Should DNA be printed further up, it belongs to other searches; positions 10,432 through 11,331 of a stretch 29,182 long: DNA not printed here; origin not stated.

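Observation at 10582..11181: Candidate new metal transporter: pseudo-symmetric membrane protein with duplicated HxxH and LSD motifs under a Zur-like operator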

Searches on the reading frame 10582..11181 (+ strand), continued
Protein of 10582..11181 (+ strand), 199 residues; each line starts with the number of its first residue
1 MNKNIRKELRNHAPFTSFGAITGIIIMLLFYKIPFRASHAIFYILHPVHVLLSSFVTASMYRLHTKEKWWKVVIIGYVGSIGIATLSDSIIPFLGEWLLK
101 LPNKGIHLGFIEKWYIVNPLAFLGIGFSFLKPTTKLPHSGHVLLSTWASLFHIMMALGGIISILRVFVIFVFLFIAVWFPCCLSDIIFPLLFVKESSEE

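Call 22: search_protein_representatives(alignment_id=A1)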
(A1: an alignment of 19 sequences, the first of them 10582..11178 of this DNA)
Query: 19 sequences, 204 profile positions. Proteins with E-value up to 0.001 (for the whole library): 483; up to 1e-10: 297; up to 1e-30: 101. The best 150 are listed.
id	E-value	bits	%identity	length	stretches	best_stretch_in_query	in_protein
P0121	4.6e-82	291.0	-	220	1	3-197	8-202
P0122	8.8e-80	283.5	-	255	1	4-196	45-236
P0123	6.7e-77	274.1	-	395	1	3-196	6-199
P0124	8.3e-77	273.8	-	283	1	4-198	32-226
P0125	4.8e-75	268.1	-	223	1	4-198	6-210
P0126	2.0e-71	256.3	-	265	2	108-198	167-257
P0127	4.3e-71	255.1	-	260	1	5-197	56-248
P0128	5.7e-68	245.0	-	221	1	3-196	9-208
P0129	2.4e-66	239.6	-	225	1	4-171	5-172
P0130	5.0e-66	238.6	-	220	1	1-199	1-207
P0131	6.9e-66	238.2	-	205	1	4-197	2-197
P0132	1.6e-65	236.9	-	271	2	106-198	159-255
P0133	1.6e-64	233.7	-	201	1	70-200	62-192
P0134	4.9e-62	225.6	-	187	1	74-200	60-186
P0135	8.7e-62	224.8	-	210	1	55-201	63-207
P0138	1.8e-58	213.9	-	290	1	5-193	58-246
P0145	7.1e-53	195.7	-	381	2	107-199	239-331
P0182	9.8e-39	149.5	-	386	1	3-198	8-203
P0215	2.4e-32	128.6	-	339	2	38-198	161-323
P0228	7.9e-30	120.4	-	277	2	36-200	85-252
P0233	2.9e-29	118.5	-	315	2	37-198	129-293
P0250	2.5e-26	109.0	-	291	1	5-200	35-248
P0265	7.8e-25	104.1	-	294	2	41-200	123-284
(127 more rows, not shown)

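Call 23: search_protein_families(library=pfam, proteins=[P0123, P0182, P0145, P0215, P0233, P0138, P0124, P0250, P0265, P0122], max_evalue=0.01)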
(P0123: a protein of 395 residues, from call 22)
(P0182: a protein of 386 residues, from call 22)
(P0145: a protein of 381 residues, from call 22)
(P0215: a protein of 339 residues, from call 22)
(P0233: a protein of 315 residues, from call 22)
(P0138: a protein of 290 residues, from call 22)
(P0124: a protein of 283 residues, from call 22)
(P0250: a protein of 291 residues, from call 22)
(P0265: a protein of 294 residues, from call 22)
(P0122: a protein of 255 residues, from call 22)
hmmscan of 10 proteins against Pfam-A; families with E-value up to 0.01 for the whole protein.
P0123 (395 aa): 10 families
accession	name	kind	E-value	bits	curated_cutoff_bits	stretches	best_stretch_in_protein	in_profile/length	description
PF13649.12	Methyltransf_25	-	1.6e-10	41.9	27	1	230-329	1-97/97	Methyltransferase domain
PF13847.12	Methyltransf_31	-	5.1e-09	36.4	27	1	226-346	3-122/145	Methyltransferase domain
PF08241.18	Methyltransf_11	-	1.4e-07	32.5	21.2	1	231-333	1-95/95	Methyltransferase domain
PF08242.18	Methyltransf_12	-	8.8e-07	30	30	1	231-331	1-98/98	Methyltransferase domain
PF05175.20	MTS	-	1.8e-06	28.1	23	1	218-343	23-148/170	Methyltransferase small domain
PF01135.25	PCMT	-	1.1e-05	25.7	20.3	1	211-295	61-140/210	Protein-L-isoaspartate(D-aspartate) O-methyltransferase (PCMT)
PF02353.26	CMAS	-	6.4e-05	22.8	27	1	219-343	55-174/273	Mycolic acid cyclopropane synthetase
PF13489.12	Methyltransf_23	-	0.00049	20.3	27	1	224-351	20-136/164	Methyltransferase domain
PF01189.24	Methyltr_RsmB-F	-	0.0018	18.4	27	1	227-301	9-84/199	16S rRNA methyltransferase RsmB/F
PF01269.23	Fibrillarin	-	0.0065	16.1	27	1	218-274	63-119/227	Fibrillarin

P0182 (386 aa): 0 families

P0145 (381 aa): 1 family
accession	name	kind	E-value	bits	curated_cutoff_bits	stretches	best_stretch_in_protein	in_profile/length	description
PF02535.28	Zip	-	0.0019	17.9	35.1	1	23-177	45-171/323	ZIP Zinc transporter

P0215 (339 aa): 0 families

P0233 (315 aa): 1 family
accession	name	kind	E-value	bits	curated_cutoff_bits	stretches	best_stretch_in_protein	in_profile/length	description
PF02535.28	Zip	-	0.00036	20.3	35.1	1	13-149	74-196/323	ZIP Zinc transporter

P0138 (290 aa): 0 families

P0124 (283 aa): 0 families

P0250 (291 aa): 0 families

P0265 (294 aa): 1 family
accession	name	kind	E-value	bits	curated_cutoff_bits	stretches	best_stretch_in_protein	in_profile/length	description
PF02535.28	Zip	-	0.00028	20.7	35.1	1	19-124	75-183/323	ZIP Zinc transporter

P0122 (255 aa): 0 families

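Call 29: find_encoding_contigs(protein=P0228, flank=6000, max_places=4)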
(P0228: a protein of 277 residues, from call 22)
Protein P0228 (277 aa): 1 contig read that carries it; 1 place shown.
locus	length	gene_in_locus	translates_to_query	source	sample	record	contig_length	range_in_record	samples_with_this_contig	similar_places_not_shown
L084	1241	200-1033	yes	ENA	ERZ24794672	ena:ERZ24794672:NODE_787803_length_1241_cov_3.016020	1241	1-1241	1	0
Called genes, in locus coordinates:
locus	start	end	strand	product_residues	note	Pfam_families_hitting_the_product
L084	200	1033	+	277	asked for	-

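Call 33: search_protein_families(library=pfam, proteins=[L068:245-598:+, L050:8156-8932:+, L070:4779-5093:+, L036:2939-3382:+, L022:7353-8162:+, L083:7283-7585:+, L008:2825-4528:+, L025:7446-8285:+, L050:1762-2979:+, L048:9009-9941:-], max_evalue=0.001)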
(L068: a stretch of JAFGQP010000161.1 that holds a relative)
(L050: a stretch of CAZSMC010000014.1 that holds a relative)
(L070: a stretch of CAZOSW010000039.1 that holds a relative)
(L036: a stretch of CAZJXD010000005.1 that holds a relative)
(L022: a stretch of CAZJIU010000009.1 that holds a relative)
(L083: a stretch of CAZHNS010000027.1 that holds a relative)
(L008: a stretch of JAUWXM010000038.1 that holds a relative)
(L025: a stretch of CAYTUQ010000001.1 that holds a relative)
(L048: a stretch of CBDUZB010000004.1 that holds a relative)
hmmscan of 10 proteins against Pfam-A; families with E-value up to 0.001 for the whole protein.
L068:245-598:+ (118 aa): 1 family
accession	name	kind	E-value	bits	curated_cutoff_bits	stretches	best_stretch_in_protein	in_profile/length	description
PF17253.7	DUF5320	-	6.1e-30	104.8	27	1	1-112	1-99/99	Family of unknown function (DUF5320)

L050:8156-8932:+ (259 aa): 1 family
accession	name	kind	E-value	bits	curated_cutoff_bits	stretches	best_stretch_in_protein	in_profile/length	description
PF03167.25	UDG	-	1.2e-29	103.7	24.3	1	35-181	2-129/141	Uracil DNA glycosylase superfamily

L070:4779-5093:+ (105 aa): 1 family
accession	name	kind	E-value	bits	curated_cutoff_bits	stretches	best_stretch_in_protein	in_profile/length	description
PF00226.36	DnaJ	-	3.3e-15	56.4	27.8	1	12-62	4-52/63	DnaJ domain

L036:2939-3382:+ (148 aa): 2 families
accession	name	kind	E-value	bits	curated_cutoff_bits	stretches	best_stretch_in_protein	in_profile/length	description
PF00293.34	NUDIX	-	3.7e-24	85.7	21.1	1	15-130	2-121/134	NUDIX domain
PF14815.12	NUDIX_4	-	3.4e-09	36.9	35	1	19-141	2-112/113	NUDIX domain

L022:7353-8162:+ (270 aa): 1 family
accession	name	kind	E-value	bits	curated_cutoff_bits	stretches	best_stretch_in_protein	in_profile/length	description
PF01966.28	HD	-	1.1e-09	39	22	1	40-153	4-114/116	HD domain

L083:7283-7585:+ (101 aa): 1 family
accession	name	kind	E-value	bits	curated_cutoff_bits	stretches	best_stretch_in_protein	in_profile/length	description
PF01910.22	Thiamine_BP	-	2e-31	108.2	24.9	1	4-97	1-92/92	Thiamine-binding protein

L008:2825-4528:+ (568 aa): 5 families
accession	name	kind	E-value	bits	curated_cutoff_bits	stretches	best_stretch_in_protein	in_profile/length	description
PF02421.24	FeoB_N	-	1.3e-51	174.7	27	1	2-152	2-154/156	Ferrous iron transport protein B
PF07670.19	Gate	-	4.1e-28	98.3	29.6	2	289-383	3-103/104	Nucleoside recognition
PF01926.29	MMR_HSR1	-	7e-19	68.5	21.9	1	2-111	1-112/113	50S ribosome-binding GTPase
PF07664.17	FeoB_C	-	4.5e-12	45.9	26.6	1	391-440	3-54/54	Ferrous iron transport protein B C terminus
PF00009.33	GTP_EFTU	-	0.00071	19.7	26.5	0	32-156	54-184/188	Elongation factor Tu GTP binding domain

L025:7446-8285:+ (280 aa): 1 family
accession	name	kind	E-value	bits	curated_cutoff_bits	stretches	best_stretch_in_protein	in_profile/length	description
PF01790.23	LGT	-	2.7e-73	246.7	24.9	1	17-271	1-239/240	Prolipoprotein diacylglyceryl transferase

L050:1762-2979:+ (406 aa): 1 family
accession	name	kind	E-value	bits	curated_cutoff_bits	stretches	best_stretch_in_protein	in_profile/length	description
PF07690.21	MFS_1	-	2.2e-12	47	33.4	2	20-360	5-337/347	Major Facilitator Superfamily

L048:9009-9941:- (311 aa): 14 families
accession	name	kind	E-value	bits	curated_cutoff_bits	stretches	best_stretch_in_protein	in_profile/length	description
PF01370.27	Epimerase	-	5e-39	134.6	20.9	1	6-220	1-229/240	NAD dependent epimerase/dehydratase family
PF07993.18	NAD_binding_4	-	3.4e-27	95.6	20.1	2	68-175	86-213/258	Male sterility protein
PF01073.25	3Beta_HSD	-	3.7e-27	95.5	22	1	7-217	1-230/280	3-beta hydroxysteroid dehydrogenase/isomerase family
PF04321.23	RmlD_sub_bind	-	7.9e-21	74.8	27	1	4-184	1-166/287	RmlD substrate binding domain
PF16363.11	GDP_Man_Dehyd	-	1.9e-18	67.5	27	1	7-252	1-271/332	GDP-mannose 4,6 dehydratase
PF13460.12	NAD_binding_10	-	2.8e-16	60.4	27.2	1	10-173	1-150/184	NAD(P)H-binding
PF02719.21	Polysacc_synt_2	-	4.3e-12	46.3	20.2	1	6-116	1-128/293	Polysaccharide biosynthesis protein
PF08659.16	KR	-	8.3e-09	36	22.6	1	6-124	3-144/180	KR domain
PF05368.20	NmrA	-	5e-08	33.3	27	1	4-81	3-80/298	NmrA-like family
PF02254.24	TrkA_N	-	1.2e-07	32.5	23.8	1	12-77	6-69/116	TrkA-N domain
PF03435.24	Sacchrp_dh_NADP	-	3.2e-06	28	25.1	1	6-84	1-82/129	Saccharopine dehydrogenase NADP binding domain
PF01118.30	Semialdhyde_dh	-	2.2e-05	25.3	26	1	5-91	1-86/121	Semialdehyde dehydrogenase, NAD binding domain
PF00106.31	adh_short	-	6.8e-05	22.9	26.6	1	5-83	2-88/195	short chain dehydrogenase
PF00107.32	ADH_zinc_N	-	0.00066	20.1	31.8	0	22-80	8-68/129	Zinc-binding dehydrogenase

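Call 37: search_protein_families(library=ncbifam, proteins=[L007:5523-5936:+, L038:5477-5920:+, L064:5526-5999:+, L030:2998-3423:+, L008:2080-2511:+, L078:84-560:+, L074:4338-4580:+], max_evalue=0.001)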
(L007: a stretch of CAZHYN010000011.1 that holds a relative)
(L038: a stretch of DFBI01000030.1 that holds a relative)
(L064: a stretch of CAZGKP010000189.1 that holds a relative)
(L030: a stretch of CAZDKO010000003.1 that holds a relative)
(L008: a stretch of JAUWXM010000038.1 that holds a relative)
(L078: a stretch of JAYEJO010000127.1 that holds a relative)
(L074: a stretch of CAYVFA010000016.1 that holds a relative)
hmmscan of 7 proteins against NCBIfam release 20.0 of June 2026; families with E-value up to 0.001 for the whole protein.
L007:5523-5936:+ (138 aa): 9 families
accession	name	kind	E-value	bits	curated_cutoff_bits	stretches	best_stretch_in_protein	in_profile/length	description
NF051892.1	TransRegFurBacil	equivalog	4e-23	82.1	220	1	8-138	8-144/149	ferric iron uptake transcriptional regulator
NF051891.1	TransRegFurHelico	equivalog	9.4e-17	61.3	200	1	9-138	15-146/148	ferric iron uptake transcriptional regulator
NF052545.1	TransRegPerRClab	equivalog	2.8e-15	56.5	180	1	10-138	6-135/138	transcriptional regulator PerR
NF006999.0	PRK09462.1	equivalog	1.6e-14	53.8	146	1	10-136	6-135/148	ferric iron uptake transcriptional regulator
NF047406.1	TransRegPerRTherm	equivalog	2.2e-10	40.8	200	1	18-138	5-126/130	manganese-dependent transcriptional regulator PerR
NF008646.0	PRK11639.1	equivalog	6.2e-08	32.5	167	1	14-137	19-146/171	zinc uptake transcriptional repressor Zur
NF045677.1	FeRespRegIrr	equivalog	1.4e-06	28.4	170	1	11-95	3-86/127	Fur family transcriptional regulator Irr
NF045678.1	TransRegIrrA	equivalog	9.9e-06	25.5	150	1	7-98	8-97/138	iron response transcriptional regulator IrrA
NF047462.1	FUR_perox_PerRA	exception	2e-05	25.1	200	1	9-107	9-104/142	peroxide-responsive transcriptional repressor PerRA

L038:5477-5920:+ (148 aa): 9 families
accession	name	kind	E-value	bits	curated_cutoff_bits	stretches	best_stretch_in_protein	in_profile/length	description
NF051892.1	TransRegFurBacil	equivalog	7.1e-14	52.1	220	1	12-146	10-147/149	ferric iron uptake transcriptional regulator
NF052545.1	TransRegPerRClab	equivalog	1.8e-13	50.7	180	1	13-145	7-137/138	transcriptional regulator PerR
NF008646.0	PRK11639.1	equivalog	2.5e-10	40.3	167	1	17-146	20-150/171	zinc uptake transcriptional repressor Zur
NF006999.0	PRK09462.1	equivalog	3.9e-10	39.5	146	1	9-144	3-140/148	ferric iron uptake transcriptional regulator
NF051891.1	TransRegFurHelico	equivalog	9.9e-09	35.2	200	1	12-144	16-147/148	ferric iron uptake transcriptional regulator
NF045678.1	TransRegIrrA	equivalog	4e-08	33.2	150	1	6-134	5-131/138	iron response transcriptional regulator IrrA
NF045677.1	FeRespRegIrr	equivalog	2.2e-07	31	170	1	12-135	2-123/127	Fur family transcriptional regulator Irr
NF047406.1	TransRegPerRTherm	equivalog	6.6e-06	26.4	200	1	22-145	7-128/130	manganese-dependent transcriptional regulator PerR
NF047462.1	FUR_perox_PerRA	exception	3.6e-05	24.3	200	1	10-90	8-91/142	peroxide-responsive transcriptional repressor PerRA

L064:5526-5999:+ (158 aa): 8 families
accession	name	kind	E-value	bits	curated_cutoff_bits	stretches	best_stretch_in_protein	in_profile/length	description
NF006999.0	PRK09462.1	equivalog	4.9e-09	35.9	146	1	14-108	7-100/148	ferric iron uptake transcriptional regulator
NF008646.0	PRK11639.1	equivalog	3.9e-08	33.2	167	1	5-157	7-162/171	zinc uptake transcriptional repressor Zur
NF052545.1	TransRegPerRClab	equivalog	8.2e-08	32.3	180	1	13-144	6-137/138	transcriptional regulator PerR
NF047406.1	TransRegPerRTherm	equivalog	1.1e-05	25.6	200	1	21-144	5-128/130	manganese-dependent transcriptional regulator PerR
NF051892.1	TransRegFurBacil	equivalog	1.4e-05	25.2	220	1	13-144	10-146/149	ferric iron uptake transcriptional regulator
NF051891.1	TransRegFurHelico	equivalog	8.5e-05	22.5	200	1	9-107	12-108/148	ferric iron uptake transcriptional regulator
NF045678.1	TransRegIrrA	equivalog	0.00017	21.5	150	1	9-86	7-87/138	iron response transcriptional regulator IrrA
NF045677.1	FeRespRegIrr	equivalog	0.0005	20.2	170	1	14-86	3-78/127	Fur family transcriptional regulator Irr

L030:2998-3423:+ (142 aa): 10 families
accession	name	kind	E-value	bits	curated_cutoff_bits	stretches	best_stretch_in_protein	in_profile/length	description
NF051892.1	TransRegFurBacil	equivalog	4.1e-26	91.8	220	1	1-141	1-144/149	ferric iron uptake transcriptional regulator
NF051891.1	TransRegFurHelico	equivalog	5.8e-19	68.4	200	1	9-141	15-146/148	ferric iron uptake transcriptional regulator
NF006999.0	PRK09462.1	equivalog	5.9e-19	68.1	146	1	11-139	7-135/148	ferric iron uptake transcriptional regulator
NF052545.1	TransRegPerRClab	equivalog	5.5e-17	62.1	180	1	10-141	6-135/138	transcriptional regulator PerR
NF047406.1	TransRegPerRTherm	equivalog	4.2e-12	46.4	200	1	19-141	6-126/130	manganese-dependent transcriptional regulator PerR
NF008646.0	PRK11639.1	equivalog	1.1e-11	44.8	167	1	13-141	18-147/171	zinc uptake transcriptional repressor Zur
NF047462.1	FUR_perox_PerRA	exception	5.4e-08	33.4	200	1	1-117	1-120/142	peroxide-responsive transcriptional repressor PerRA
NF045677.1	FeRespRegIrr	equivalog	5.5e-07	29.7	170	1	10-123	2-115/127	Fur family transcriptional regulator Irr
NF045678.1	TransRegIrrA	equivalog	4.7e-06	26.6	150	1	6-121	7-122/138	iron response transcriptional regulator IrrA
NF047461.1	FUR_perox_PerRB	exception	0.0001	22.2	250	1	10-102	19-110/143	peroxide-responsive transcriptional repressor PerRB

L008:2080-2511:+ (144 aa): 10 families
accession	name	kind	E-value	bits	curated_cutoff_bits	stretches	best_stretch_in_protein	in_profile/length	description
NF051891.1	TransRegFurHelico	equivalog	2e-26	92.7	200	1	6-143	12-148/148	ferric iron uptake transcriptional regulator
NF051892.1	TransRegFurBacil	equivalog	1.8e-23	83.3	220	1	5-143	5-146/149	ferric iron uptake transcriptional regulator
NF006999.0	PRK09462.1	equivalog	5.2e-22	78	146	1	11-140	7-136/148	ferric iron uptake transcriptional regulator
NF052545.1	TransRegPerRClab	equivalog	1.7e-19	70.2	180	1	10-144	6-138/138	transcriptional regulator PerR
NF047406.1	TransRegPerRTherm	equivalog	1.2e-13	51.4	200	1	19-143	6-128/130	manganese-dependent transcriptional regulator PerR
NF008646.0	PRK11639.1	equivalog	1.4e-10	41.1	167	1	13-142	18-148/171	zinc uptake transcriptional repressor Zur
NF045678.1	TransRegIrrA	equivalog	7.8e-09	35.5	150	1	8-105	9-105/138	iron response transcriptional regulator IrrA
NF045677.1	FeRespRegIrr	equivalog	3.5e-08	33.6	170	1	10-91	2-85/127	Fur family transcriptional regulator Irr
NF047462.1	FUR_perox_PerRA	exception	3.4e-06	27.6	200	1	6-105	6-103/142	peroxide-responsive transcriptional repressor PerRA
NF047461.1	FUR_perox_PerRB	exception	0.00078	19.4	250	1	10-104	19-112/143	peroxide-responsive transcriptional repressor PerRB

L078:84-560:+ (159 aa): 10 families
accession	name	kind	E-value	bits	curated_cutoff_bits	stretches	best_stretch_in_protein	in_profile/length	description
NF051892.1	TransRegFurBacil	equivalog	1.9e-41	141.6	220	1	18-158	13-147/149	ferric iron uptake transcriptional regulator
NF006999.0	PRK09462.1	equivalog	8.5e-29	100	146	1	18-156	9-140/148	ferric iron uptake transcriptional regulator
NF052545.1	TransRegPerRClab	equivalog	7.1e-27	94.1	180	1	17-157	8-137/138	transcriptional regulator PerR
NF051891.1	TransRegFurHelico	equivalog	8.8e-22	77.6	200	1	27-156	28-147/148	ferric iron uptake transcriptional regulator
NF047406.1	TransRegPerRTherm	equivalog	9.5e-20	71.1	200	1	23-157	5-128/130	manganese-dependent transcriptional regulator PerR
NF008646.0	PRK11639.1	equivalog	3.3e-13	49.7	167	1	22-157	22-149/171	zinc uptake transcriptional repressor Zur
NF047462.1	FUR_perox_PerRA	exception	2.7e-09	37.6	200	1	21-139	16-129/142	peroxide-responsive transcriptional repressor PerRA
NF045677.1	FeRespRegIrr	equivalog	6e-07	29.6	170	1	20-115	7-98/127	Fur family transcriptional regulator Irr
NF045678.1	TransRegIrrA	equivalog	6.7e-07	29.3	150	1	17-114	13-106/138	iron response transcriptional regulator IrrA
NF047461.1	FUR_perox_PerRB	exception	0.00033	20.6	250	1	25-121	29-117/143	peroxide-responsive transcriptional repressor PerRB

L074:4338-4580:+ (81 aa): 0 families

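Call 47: find_related_loci(query=A5, collection=metagenome_contigs, flank=6000)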
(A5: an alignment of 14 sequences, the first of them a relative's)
Query A5 (270 aa) in metagenome_contigs; peptide patterns used: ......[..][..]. (x = any residue, [..] = any of these).
600 stretches matched a pattern (row limit reached: there are more); 564 encode a relative of the query (tblastn E <= 1e-3); the best 80 are kept; 80 distinct loci.
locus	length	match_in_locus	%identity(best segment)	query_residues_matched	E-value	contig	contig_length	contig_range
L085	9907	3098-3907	84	1-270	6e-136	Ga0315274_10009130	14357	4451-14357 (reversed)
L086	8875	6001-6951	38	2-265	3e-68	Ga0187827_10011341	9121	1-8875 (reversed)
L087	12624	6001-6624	40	9-269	9e-61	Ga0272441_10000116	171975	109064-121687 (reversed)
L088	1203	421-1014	45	6-253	5e-63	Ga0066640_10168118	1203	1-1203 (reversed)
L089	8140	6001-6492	54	96-259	5e-59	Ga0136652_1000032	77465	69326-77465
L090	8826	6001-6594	42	4-255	6e-58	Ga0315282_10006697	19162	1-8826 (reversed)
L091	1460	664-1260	42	2-254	1e-60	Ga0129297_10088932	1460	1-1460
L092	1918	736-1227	52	96-259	6e-59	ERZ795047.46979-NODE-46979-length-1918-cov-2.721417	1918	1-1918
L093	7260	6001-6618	39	2-257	2e-57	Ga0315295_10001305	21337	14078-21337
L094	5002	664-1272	41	2-258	1e-56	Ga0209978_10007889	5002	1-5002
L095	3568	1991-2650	44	2-268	9e-57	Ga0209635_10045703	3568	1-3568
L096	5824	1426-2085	44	2-268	1e-56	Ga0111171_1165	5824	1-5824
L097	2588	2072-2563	52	98-261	1e-56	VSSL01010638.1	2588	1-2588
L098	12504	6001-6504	48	97-266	4e-56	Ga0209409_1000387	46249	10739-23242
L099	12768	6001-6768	41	2-270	1e-55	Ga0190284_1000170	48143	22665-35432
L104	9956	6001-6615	39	2-260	1e-54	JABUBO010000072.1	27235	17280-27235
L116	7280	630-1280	39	6-253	5e-50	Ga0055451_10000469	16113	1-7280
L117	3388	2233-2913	39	6-268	3e-50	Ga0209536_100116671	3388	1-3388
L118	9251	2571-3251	40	6-266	1e-48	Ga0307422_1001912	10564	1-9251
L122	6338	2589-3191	38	6-259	1e-46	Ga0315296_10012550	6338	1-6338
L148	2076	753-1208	45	96-251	5e-32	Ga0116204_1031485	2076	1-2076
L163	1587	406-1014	29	4-270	4e-30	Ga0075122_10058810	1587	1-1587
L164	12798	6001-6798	37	4-268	2e-50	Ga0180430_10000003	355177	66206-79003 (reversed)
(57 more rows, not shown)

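Call 50: search_protein_families(library=pfam, proteins=[L118:1102-1887:+, L117:788-1924:-, L163:993-1584:+, L104:8186-8716:+, L118:4606-5244:-, L116:3563-4279:-, L122:3203-4747:+, L094:3420-4289:+, L164:5524-5865:+, L148:331-621:+], max_evalue=0.001)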
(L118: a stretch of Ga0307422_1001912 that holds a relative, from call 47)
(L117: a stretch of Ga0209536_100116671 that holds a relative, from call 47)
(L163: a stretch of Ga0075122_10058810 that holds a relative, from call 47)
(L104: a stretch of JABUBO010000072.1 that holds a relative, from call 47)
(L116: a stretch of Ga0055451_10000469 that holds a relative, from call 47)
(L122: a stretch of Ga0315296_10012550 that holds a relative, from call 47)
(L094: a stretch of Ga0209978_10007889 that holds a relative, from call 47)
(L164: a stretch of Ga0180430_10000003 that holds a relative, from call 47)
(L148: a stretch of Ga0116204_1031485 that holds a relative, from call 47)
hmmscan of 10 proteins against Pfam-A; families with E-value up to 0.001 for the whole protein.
L118:1102-1887:+ (262 aa): 0 families

L117:788-1924:- (379 aa): 1 family
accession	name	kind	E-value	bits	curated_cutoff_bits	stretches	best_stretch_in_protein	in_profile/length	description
PF04055.27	Radical_SAM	-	3.7e-19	69.9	29.5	1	98-248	6-162/166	Radical SAM superfamily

L163:993-1584:+ (197 aa): 3 families
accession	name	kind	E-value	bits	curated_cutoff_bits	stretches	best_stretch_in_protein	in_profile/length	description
PF01189.24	Methyltr_RsmB-F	-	1.1e-19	71.3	27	1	119-193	2-76/199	16S rRNA methyltransferase RsmB/F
PF17125.10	Methyltr_RsmF_N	-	1.8e-12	47.9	34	1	21-111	4-85/86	N-terminal domain of 16S rRNA methyltransferase RsmF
PF22458.1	RsmF-B_ferredox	-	0.00027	21.5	27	1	22-76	5-57/74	Methyltr_RsmF/B-like, ferredoxin-like domain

L104:8186-8716:+ (177 aa): 1 family
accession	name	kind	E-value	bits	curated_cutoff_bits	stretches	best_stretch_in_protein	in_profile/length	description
PF06496.16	DUF1097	-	1.6e-10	41.8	24.6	1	21-162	10-139/142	Protein of unknown function (DUF1097)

L118:4606-5244:- (213 aa): 0 families

L116:3563-4279:- (239 aa): 0 families

L122:3203-4747:+ (515 aa): 3 families
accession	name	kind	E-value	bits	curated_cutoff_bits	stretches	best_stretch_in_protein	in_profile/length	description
PF14574.11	RACo_C_ter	-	2e-97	325.8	27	1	253-511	1-260/261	C-terminal domain of RACo the ASKHA domain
PF17651.6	Raco_middle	-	2.9e-54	183.6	26.8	1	90-250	1-162/163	RACo middle region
PF17650.6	RACo_linker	-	1.1e-19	70.5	26.2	1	3-86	7-85/86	RACo linker region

L094:3420-4289:+ (290 aa): 2 families
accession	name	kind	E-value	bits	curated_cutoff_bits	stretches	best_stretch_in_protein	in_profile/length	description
PF00809.28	Pterin_bind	-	5.2e-32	111.9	25.5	1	28-251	1-244/244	Pterin binding enzyme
PF03599.22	CdhD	-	4.3e-07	29.4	24.8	1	61-150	68-153/387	CO dehydrogenase/acetyl-CoA synthase delta subunit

L164:5524-5865:+ (114 aa): 0 families

L148:331-621:+ (97 aa): 0 families
